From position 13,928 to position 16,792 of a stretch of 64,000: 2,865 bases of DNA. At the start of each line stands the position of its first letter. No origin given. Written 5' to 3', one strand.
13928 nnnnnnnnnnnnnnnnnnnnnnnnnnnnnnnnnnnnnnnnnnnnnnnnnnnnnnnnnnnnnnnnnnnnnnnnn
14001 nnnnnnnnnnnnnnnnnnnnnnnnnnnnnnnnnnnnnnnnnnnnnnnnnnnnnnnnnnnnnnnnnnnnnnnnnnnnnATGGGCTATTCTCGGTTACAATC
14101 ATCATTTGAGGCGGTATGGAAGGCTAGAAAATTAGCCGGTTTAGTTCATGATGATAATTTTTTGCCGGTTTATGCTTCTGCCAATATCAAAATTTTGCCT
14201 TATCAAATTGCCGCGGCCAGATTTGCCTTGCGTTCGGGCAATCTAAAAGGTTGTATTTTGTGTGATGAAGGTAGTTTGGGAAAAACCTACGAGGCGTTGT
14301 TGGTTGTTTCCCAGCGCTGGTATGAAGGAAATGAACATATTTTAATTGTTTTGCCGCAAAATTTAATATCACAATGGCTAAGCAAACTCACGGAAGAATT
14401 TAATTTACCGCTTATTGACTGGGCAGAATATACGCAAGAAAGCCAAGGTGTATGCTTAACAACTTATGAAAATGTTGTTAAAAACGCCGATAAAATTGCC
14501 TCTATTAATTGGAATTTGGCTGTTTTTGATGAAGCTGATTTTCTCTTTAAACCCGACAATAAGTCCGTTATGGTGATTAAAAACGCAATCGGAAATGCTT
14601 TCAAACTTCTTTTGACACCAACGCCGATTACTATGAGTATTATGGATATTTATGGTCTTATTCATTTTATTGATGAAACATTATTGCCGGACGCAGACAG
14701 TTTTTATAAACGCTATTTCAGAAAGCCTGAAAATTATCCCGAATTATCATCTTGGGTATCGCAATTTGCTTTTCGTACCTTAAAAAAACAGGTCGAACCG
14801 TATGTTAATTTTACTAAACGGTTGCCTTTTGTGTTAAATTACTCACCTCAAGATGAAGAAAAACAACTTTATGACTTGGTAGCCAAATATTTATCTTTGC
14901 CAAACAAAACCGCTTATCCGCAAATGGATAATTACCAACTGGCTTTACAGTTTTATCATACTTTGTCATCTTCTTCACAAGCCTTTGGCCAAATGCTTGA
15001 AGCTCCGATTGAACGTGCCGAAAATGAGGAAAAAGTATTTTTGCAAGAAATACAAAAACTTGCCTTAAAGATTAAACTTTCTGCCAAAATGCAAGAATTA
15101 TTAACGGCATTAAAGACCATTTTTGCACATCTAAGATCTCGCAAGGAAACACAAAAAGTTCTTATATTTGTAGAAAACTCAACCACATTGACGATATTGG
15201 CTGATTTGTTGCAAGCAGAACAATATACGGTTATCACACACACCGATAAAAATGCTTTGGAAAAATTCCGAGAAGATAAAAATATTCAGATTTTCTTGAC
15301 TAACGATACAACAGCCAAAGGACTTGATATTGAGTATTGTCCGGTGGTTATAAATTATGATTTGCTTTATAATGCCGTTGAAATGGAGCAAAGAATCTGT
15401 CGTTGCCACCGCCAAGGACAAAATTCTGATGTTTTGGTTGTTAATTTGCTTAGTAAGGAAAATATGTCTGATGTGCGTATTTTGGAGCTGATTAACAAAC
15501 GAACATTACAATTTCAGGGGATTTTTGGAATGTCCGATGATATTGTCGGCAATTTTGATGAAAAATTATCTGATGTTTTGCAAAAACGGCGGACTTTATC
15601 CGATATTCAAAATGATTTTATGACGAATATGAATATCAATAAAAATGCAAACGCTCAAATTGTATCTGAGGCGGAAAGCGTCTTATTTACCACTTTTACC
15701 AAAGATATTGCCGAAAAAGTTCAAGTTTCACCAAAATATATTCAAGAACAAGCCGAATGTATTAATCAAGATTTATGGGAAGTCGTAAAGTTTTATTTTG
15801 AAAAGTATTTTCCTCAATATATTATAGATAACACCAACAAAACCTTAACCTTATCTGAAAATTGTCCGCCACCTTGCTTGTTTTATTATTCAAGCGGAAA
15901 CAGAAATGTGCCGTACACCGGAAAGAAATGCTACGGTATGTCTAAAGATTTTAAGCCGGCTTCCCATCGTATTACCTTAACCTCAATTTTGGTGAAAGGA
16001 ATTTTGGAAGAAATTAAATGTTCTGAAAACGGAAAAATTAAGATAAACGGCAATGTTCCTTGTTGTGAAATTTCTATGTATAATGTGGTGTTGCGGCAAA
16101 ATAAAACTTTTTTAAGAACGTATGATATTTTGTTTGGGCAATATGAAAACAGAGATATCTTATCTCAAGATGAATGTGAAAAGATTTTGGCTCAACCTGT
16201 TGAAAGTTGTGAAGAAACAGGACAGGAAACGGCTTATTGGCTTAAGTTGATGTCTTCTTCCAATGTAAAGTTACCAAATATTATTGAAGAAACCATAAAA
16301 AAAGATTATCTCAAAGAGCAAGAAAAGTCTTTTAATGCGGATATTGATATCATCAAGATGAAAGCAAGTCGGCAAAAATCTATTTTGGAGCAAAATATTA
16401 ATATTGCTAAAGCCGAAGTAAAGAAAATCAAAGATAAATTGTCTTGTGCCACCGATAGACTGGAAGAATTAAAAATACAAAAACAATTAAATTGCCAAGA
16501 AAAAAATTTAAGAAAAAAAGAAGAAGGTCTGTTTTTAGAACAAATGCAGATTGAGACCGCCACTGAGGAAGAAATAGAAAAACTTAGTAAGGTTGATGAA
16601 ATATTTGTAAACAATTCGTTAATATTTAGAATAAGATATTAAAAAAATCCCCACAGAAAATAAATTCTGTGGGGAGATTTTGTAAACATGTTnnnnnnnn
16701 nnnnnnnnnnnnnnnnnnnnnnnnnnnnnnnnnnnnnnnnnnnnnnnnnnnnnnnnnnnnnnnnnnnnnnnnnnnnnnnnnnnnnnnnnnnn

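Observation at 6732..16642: Type III R-M operon split by a three-gene insert and followed by an SNF2 helicase: candidate composite defence system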

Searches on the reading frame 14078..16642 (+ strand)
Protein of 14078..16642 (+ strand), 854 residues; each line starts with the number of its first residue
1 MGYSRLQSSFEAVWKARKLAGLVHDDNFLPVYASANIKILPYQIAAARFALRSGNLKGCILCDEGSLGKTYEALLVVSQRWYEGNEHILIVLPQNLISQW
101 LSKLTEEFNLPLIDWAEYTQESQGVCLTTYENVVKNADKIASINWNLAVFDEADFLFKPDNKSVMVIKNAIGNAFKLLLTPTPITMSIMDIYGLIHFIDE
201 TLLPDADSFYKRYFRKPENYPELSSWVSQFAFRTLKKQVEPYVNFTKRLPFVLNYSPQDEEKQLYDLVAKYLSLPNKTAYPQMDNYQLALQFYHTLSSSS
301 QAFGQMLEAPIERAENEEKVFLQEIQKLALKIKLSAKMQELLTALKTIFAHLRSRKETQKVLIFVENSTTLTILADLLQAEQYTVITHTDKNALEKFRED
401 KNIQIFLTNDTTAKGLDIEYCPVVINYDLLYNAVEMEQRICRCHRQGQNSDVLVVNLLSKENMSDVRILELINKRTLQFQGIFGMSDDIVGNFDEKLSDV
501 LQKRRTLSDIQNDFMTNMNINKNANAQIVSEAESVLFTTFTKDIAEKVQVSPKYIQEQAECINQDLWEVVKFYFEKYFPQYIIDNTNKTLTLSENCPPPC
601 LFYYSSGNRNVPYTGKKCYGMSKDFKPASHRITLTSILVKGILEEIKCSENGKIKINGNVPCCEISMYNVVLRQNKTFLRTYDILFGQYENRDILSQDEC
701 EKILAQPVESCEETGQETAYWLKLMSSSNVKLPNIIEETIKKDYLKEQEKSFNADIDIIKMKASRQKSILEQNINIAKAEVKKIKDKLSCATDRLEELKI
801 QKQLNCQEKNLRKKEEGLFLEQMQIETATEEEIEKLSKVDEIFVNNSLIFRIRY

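Call 3: search_protein_families(library=pfam, proteins=[window:14078-16642:+], max_evalue=0.01)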
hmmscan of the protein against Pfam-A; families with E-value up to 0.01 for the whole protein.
window:14078-16642:+ (854 aa): 2 families
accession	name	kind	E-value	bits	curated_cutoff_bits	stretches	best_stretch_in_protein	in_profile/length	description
PF00176.29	SNF2-rel_dom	-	2.5e-25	89.6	24.9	1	42-266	1-250/290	SNF2-related domain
PF00271.37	Helicase_C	-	7.6e-13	49.1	23.5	1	348-447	9-110/110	Helicase conserved C-terminal domain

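Call 4: search_protein_families(library=padloc, proteins=[window:14078-16642:+], max_evalue=0.01)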
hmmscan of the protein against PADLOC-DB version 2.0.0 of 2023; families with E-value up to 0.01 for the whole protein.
window:14078-16642:+ (854 aa): 36 families (the best 25 are shown)
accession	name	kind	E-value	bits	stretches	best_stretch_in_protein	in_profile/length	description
PDLC02619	DrmD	-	7e-78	260.7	3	31-306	25-315/872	DrmD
PDLC02840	DpdE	-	5.3e-25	85.9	2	33-207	154-326/1091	DpdE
PDLC02623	DrmD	-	6.2e-25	85.1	1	335-583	510-758/1040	DrmD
PDLC02500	BrxHI|BrxHII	-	2.7e-24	83.8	2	321-485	442-611/933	BrxHI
PDLC00659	HmaA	-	1.4e-22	77.4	2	318-497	469-663/1176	SNF2 helicase / DEAD-box helicase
PDLC02843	DpdE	-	2.3e-20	70.2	2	33-214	153-330/1091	DpdE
PDLC02846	DpdE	-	1.9e-18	63.8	2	34-199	158-338/1034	DpdE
PDLC02621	DrmD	-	3.1e-18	63.4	2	312-506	474-687/1040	DrmD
PDLC02504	BrxHI|BrxHII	-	9.2e-18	61.6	2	317-513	447-643/971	BrxHII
PDLC02627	DrmD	-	1.4e-16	57.9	2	42-202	307-472/748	DrmD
PDLC02620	DrmD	-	8.4e-16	55.1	1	346-500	472-633/1060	DrmD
PDLC02845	DpdE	-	5.5e-15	52.3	1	58-267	864-1080/1293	DpdE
PDLC02572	DrmA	-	6e-14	49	1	315-455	475-631/1043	DrmA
PDLC00634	ZorD1|ZorD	-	4.1e-12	42.7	1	121-381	610-848/1208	"SWI2/SNF2 helicase, Mrr-like nuclease"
PDLC02849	DpdE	-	9.5e-12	41.9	1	58-215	421-583/857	DpdE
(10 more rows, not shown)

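Call 5: search_protein_families(library=ncbifam, proteins=[window:14078-16642:+], max_evalue=0.01)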
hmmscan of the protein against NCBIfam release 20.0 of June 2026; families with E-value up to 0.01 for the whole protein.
window:14078-16642:+ (854 aa): 18 families
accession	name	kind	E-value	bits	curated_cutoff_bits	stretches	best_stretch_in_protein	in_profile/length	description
NF038318.1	DISARM_DrmD_b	equivalog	2.4e-75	254.2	950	3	31-304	22-310/868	DISARM system SNF2-like helicase DrmD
NF041062.1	DpdE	equivalog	3.1e-33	114.8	500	2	260-461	445-657/1048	protein DpdE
NF038317.1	DISARM_DrmD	equivalog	6.8e-24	84.2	610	2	314-524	461-687/1021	DISARM system SNF2-like helicase DrmD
NF003426.0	PRK04914.1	equivalog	5.9e-18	64.5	576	2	37-229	152-358/959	RNA polymerase-associated protein RapA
NF042964.1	phospholipD_antiphage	equivalog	3.2e-15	55.6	1100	2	386-516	729-857/895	phospholipase D-like domain-containing anti-phage protein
NF058637.1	helic_SCO1167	equivalog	3.6e-14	51.8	1200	2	58-220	490-659/932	SCO1167/SCO6262 family helicase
NF053711.1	RNA_heli_RhlE1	exception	2.1e-12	46.5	750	1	347-479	233-369/434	RNA helicase RhlE1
NF041790.1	anti-phage_ZorD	equivalog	1.1e-10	40.2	1500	1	124-241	705-817/1035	type I Zorya anti-phage system protein ZorD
NF053631.1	RNA_helic_CshA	equivalog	1.3e-08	34.2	646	1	391-534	277-417/434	degradosome RNA helicase CshA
NF008744.0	PRK11776.1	equivalog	2.1e-08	33.1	524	1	319-480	211-368/460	ATP-dependent RNA helicase DbpA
NF008394.0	PRK11192.1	equivalog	2.4e-08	33.3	507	1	347-451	236-346/441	ATP-dependent RNA helicase SrmB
NF053636.1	DDHlcsCsdAPsy1082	equivalog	3.1e-07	29.3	890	1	399-487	290-376/512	DEAD/DEAH box helicase CsdA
NF053710.1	RNA_heli_RhlE2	exception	1.3e-06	27.2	925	1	346-485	237-380/635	RNA helicase RhlE2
NF007882.0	PRK10590.1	equivalog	3.2e-06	26.4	743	1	349-475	236-366/456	ATP-dependent RNA helicase RhlE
NF003390.0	PRK04537.1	equivalog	3.7e-06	26.3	732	1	347-453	246-358/572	ATP-dependent RNA helicase RhlB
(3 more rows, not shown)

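Call 8: find_homologous_proteins(query=window:14078-16642:+, max_evalue=1e-10)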
Query window:14078-16642:+ (854 aa): 821 proteins with E <= 1e-10 among 8000 candidates; the best 120 are listed.
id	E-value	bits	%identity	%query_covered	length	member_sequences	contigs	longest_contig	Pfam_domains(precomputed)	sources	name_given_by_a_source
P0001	0.0e+0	1822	95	100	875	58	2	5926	PF00176.30,PF00271.38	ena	-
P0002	0.0e+0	1394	72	100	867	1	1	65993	PF00176.30,PF00271.38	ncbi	-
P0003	0.0e+0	1392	72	100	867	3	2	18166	PF00176.30,PF00271.38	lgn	-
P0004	0.0e+0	1379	72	100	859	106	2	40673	PF00176.30,PF00271.38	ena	-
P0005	0.0e+0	1371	71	100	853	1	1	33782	PF00176.30,PF00271.38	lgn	-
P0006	0.0e+0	1369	71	100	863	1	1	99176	PF00176.30,PF00271.38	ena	-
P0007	0.0e+0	1305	70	99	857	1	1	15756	PF00176.30,PF00271.38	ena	-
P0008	0.0e+0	1290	69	99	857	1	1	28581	PF00176.30,PF00271.38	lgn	-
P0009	0.0e+0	1284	68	99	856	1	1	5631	PF00176.30,PF00271.38,PF04851.22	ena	-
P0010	0.0e+0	1261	67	97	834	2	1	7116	PF00176.30,PF00271.38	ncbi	-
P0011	0.0e+0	1259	68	100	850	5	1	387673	PF00176.30,PF00271.38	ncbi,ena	-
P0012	0.0e+0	1259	67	99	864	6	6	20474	PF00176.30,PF00271.38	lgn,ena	-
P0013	0.0e+0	1236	64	99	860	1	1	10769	PF00176.30,PF00271.38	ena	-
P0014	0.0e+0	1227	65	98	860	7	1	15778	PF00176.30,PF00271.38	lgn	-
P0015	0.0e+0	1217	64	98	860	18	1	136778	PF00176.30,PF00271.38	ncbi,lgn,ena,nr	ncbi:MAG: DEAD/DEAH box helicase [Alphaproteobacteria bacterium]|nr:DEAD/DEAH box helicase [Alphapro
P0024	0.0e+0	1208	63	99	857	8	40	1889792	PF00176.30,PF00271.38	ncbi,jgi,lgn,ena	ncbi:MAG: SNF2-related protein [Alphaproteobacteria bacterium]|jgi:superfamily II DNA or RNA helicas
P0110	3.7e-267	907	51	99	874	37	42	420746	PF00176.30,PF00271.38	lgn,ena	-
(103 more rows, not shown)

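Call 10: find_encoding_contigs(protein=P0002, flank=10000, max_places=2)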
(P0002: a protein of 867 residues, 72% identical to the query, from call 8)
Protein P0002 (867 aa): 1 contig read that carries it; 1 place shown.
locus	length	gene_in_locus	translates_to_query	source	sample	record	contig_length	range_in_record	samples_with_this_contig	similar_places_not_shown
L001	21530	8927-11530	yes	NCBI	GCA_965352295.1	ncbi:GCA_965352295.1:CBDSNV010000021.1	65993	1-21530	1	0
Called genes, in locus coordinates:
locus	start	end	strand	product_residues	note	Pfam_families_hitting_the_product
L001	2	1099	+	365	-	?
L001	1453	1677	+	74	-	PF11903:ParD_like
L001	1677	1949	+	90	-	PF15781:ParE-like_toxin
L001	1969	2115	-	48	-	-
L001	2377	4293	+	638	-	PF01555:N6_N4_Mtase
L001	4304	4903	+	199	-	-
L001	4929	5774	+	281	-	PF02498:Bro-N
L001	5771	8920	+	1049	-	PF04851:ResIII, PF00270:DEAD (weak), PF19778:RE_endonuc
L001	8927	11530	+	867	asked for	PF00176:SNF2-rel_dom, PF00271:Helicase_C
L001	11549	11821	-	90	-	PF00216:Bac_DNA_binding, PF18291:HU-HIG (weak)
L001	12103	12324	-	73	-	-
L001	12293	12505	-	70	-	-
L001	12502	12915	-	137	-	-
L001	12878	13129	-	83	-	-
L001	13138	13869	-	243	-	-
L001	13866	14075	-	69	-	-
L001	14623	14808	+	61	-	-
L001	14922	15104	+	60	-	-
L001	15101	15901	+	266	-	PF01145:Band_7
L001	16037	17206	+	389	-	PF25919:BSH_CusB (faint), PF25917:BSH_RND, PF25973:BSH_CzcB (weak), PF25876:HH_MFP_RND, PF25967:RND-MFP_C, PF25989:YknX_C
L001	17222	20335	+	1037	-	PF00873:ACR_tran, PF03176:MMPL (weak)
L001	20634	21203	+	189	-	PF13302:Acetyltransf_3, PF00583:Acetyltransf_1 (weak)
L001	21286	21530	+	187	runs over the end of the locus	-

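Call 11: find_encoding_contigs(protein=P0024, flank=10000, max_places=3)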
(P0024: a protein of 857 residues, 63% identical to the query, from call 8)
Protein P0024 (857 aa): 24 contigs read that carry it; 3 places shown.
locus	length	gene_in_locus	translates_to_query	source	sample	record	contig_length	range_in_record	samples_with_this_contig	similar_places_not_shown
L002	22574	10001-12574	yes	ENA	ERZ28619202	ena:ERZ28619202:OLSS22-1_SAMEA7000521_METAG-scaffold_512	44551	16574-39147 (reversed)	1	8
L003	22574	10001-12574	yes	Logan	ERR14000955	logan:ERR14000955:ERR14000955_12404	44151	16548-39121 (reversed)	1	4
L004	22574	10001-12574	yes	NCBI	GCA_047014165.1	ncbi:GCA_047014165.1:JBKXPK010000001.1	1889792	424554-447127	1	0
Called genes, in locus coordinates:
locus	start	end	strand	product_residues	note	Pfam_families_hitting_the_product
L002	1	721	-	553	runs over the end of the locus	PF00239:Resolvase, PF07508:Recombinase, PF13408:Zn_ribbon_recom (weak)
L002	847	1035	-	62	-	-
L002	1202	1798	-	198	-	-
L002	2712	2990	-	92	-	-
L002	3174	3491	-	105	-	PF12599:DUF3768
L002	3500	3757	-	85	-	-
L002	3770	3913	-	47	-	-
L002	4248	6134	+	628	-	PF01555:N6_N4_Mtase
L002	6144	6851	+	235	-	PF18864:AbiTii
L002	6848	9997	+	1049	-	PF04851:ResIII, PF00270:DEAD (faint), PF19778:RE_endonuc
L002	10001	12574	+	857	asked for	PF00176:SNF2-rel_dom, PF00271:Helicase_C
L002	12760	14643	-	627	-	PF00145:DNA_methylase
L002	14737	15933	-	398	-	-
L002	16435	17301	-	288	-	PF12710:HAD (weak)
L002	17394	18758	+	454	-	PF00587:tRNA-synt_2b, PF03129:HGTP_anticodon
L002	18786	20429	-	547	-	PF00890:FAD_binding_2 (faint), PF01262:AlaDh_PNT_C (faint), PF01266:DAO (faint), PF07992:Pyr_redox_2, PF13738:Pyr_redox_3, PF00070:Pyr_redox, PF02852:Pyr_redox_dim, PF00581:Rhodanese, +4 more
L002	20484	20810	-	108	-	PF00893:Multi_Drug_Res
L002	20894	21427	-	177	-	-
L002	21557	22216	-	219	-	-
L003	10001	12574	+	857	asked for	PF00176:SNF2-rel_dom, PF00271:Helicase_C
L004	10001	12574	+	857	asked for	PF00176:SNF2-rel_dom, PF00271:Helicase_C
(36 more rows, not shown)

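Call 12: find_encoding_contigs(protein=P0110, flank=10000, max_places=3)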
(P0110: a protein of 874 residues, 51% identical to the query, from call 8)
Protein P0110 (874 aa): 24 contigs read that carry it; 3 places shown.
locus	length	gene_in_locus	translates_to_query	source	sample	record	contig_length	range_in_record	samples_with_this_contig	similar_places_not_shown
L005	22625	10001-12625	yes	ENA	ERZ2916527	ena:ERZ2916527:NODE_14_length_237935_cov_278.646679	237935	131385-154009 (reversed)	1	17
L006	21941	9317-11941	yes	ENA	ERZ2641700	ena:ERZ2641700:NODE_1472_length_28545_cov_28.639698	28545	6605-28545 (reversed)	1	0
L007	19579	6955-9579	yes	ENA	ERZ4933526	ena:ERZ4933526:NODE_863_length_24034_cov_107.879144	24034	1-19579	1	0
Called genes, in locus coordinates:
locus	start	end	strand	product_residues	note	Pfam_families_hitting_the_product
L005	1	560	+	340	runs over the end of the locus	-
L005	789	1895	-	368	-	-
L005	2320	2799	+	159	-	PF12802:MarR_2 (weak), PF01047:MarR, PF13412:HTH_24 (weak)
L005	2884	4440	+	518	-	PF00083:Sugar_tr, PF07690:MFS_1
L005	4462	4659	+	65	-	-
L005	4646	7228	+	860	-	-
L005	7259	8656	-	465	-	PF01235:Na_Ala_symp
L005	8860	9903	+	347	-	PF00535:Glycos_transf_2, PF13641:Glyco_tranf_2_3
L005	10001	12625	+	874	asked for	PF00176:SNF2-rel_dom, PF00271:Helicase_C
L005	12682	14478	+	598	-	PF01555:N6_N4_Mtase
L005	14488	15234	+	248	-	-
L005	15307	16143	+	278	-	PF02498:Bro-N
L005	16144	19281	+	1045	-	PF04851:ResIII, PF00270:DEAD (weak), PF19778:RE_endonuc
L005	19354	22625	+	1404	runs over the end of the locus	PF03266:NTPase_1 (faint), PF01637:ATPase_2, PF05729:NACHT, PF13191:AAA_16 (faint), PF13401:AAA_22, PF24883:NPHP3_N (weak)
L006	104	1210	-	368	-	-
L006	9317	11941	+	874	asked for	PF00176:SNF2-rel_dom, PF00271:Helicase_C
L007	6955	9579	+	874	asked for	PF00176:SNF2-rel_dom, PF00271:Helicase_C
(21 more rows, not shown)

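Call 15: find_related_loci(query=A1, collection=genome_contigs, flank=10000)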
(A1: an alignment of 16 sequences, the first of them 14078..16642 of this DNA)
Query A1 (854 aa) in genome_contigs; peptide patterns used: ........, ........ (x = any residue, [..] = any of these).
99 stretches matched a pattern; 69 encode a relative of the query (tblastn E <= 1e-3); 67 distinct loci.
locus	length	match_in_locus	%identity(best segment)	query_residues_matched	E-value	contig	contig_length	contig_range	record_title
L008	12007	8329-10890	96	1-854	0e+0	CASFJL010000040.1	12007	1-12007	uncultured proteobacterium isolate B15_L3_338338_idba_bin.30 genome assembly, contig: B15_L3_338338_idba_bin.30.fa_scaff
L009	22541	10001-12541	71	4-852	0e+0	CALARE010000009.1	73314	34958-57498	MAG TPA_asm: uncultured Alphaproteobacteria bacterium isolate SRR6425825_bin.103_CONCOCT_v1.1_MAG genome assembly, conti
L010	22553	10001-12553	72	2-854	0e+0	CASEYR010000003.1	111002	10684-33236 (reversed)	uncultured Alphaproteobacteria bacterium isolate B5_L1_362362_idba_bin.105 genome assembly, contig: B5_L1_362362_idba_bi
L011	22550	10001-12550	72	2-853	0e+0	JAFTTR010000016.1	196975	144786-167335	MAG: Alphaproteobacteria bacterium isolate RGIG4140 Roe_deer_Colon-1__c373438, whole genome shotgun sequence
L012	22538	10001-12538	68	5-852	0e+0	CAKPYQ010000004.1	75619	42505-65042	MAG: uncultured Alphaproteobacteria bacterium isolate REFINED_METABAT215_TOP10_CONTIGS_1500_ASSEMBLY_K77_MERGED__Hadza_M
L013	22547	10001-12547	67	5-852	0e+0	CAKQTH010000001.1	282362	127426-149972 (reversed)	MAG: uncultured Alphaproteobacteria bacterium isolate REFINED_METABAT215_TOP10_CONTIGS_1500_ASSEMBLY_K77_MERGED__Hadza_M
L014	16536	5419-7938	65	5-842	0e+0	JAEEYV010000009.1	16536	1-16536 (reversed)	MAG: Alphaproteobacteria bacterium isolate Tb.RUG.69 k141_1604558_flag=0_multi=18.7139_len=16536, whole genome shotgun s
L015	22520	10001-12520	65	5-842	0e+0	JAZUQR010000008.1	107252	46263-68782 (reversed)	MAG: Alphaproteobacteria bacterium isolate T1900044856_TS20190322.MAGScoT_cleanbin_000019 SGB_3064_k141_1453609, whole g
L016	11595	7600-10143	64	5-850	0e+0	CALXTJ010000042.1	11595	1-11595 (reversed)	MAG: uncultured Alphaproteobacteria bacterium isolate BRZ_KS__bin114 genome assembly, contig: BRZ_KS__NODE_10206_length_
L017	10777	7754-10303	64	5-852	0e+0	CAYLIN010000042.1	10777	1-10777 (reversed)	MAG TPA_asm: uncultured Azospirillaceae bacterium isolate SRP199465_co2_209 genome assembly, contig: NODE_19350_length_1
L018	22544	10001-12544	70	5-854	0e+0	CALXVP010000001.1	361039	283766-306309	MAG: uncultured Alphaproteobacteria bacterium isolate BRZ_DT__bin56 genome assembly, contig: BRZ_DT__NODE_5_length_36103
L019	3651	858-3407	65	5-852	0e+0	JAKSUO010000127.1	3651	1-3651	MAG: Alphaproteobacteria bacterium isolate Horse_feces335 MAG335_127, whole genome shotgun sequence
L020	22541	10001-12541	63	5-852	0e+0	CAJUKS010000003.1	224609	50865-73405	MAG TPA_asm: uncultured Alphaproteobacteria bacterium isolate MGBC160833 genome assembly, contig: MGBC160833.3, whole ge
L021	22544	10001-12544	63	8-853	0e+0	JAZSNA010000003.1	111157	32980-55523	MAG: Alphaproteobacteria bacterium isolate T1900044552_TS20190018.MAGScoT_cleanbin_000020 SGB_252_k141_1766449, whole ge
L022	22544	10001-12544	64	5-850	0e+0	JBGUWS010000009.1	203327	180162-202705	MAG: Alphaproteobacteria bacterium isolate ruminal_MAG_71 ruminal_MAG_71_contig_0009, whole genome shotgun sequence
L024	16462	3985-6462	54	6-833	0e+0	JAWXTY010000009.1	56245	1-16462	MAG: Opitutales bacterium isolate FM_35_G125_V NODE_138_length_56246_cov_4.980241, whole genome shotgun sequence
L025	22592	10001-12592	54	10-852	0e+0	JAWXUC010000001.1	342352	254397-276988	MAG: Alphaproteobacteria bacterium isolate FM_39_G125_V NODE_1_length_342353_cov_5.087073, whole genome shotgun sequence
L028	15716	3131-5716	52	4-853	0e+0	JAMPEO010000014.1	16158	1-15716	MAG: Candidatus Gastranaerophilales bacterium isolate NALB_7823_10 Scaffold_#14__SCF_014___16158_bp, whole genome shotgu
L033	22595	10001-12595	50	4-853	0e+0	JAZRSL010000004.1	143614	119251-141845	MAG: Candidatus Gastranaerophilaceae bacterium isolate T1900045347_YK20190037.MAGScoT_cleanbin_000009 SGB_6720_k141_1167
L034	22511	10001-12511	51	4-837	0e+0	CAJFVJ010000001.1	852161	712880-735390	Candidatus Adamsella avium isolate Chicken_20_mag_183 genome assembly, contig: MAGpy_11413_20_idba_bin_183_fascaffold_0,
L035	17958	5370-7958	51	4-853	0e+0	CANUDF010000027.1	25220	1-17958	MAG: Candidatus Gastranaerophilales bacterium isolate chick29__bin14 genome assembly, contig: chick29__NODE_401_length_2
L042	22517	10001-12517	51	1-837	0e+0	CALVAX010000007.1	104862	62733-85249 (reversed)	MAG: Candidatus Gastranaerophilales bacterium isolate BRZ_LP__bin52 genome assembly, contig: BRZ_LP__NODE_258_length_104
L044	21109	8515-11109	49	4-853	0e+0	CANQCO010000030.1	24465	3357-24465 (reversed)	MAG: Candidatus Gastranaerophilales bacterium isolate Lapin-005__bin11 genome assembly, contig: Lapin-005__NODE_2689_len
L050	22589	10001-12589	52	3-853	0e+0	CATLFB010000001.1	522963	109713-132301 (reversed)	MAG TPA_asm: uncultured Candidatus Melainabacteria bacterium isolate MGG09899_1680015468 genome assembly, contig: ERR319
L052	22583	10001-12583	46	8-836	0e+0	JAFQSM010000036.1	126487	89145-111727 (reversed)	MAG: Clostridia bacterium isolate RGIG2110 Goat_Colon-4__c244297, whole genome shotgun sequence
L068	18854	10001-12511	49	10-837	0e+0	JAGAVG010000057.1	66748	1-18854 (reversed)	Bacterium isolate RGIG8805 Water_deer_Colon.Co__c1025438, whole genome shotgun sequence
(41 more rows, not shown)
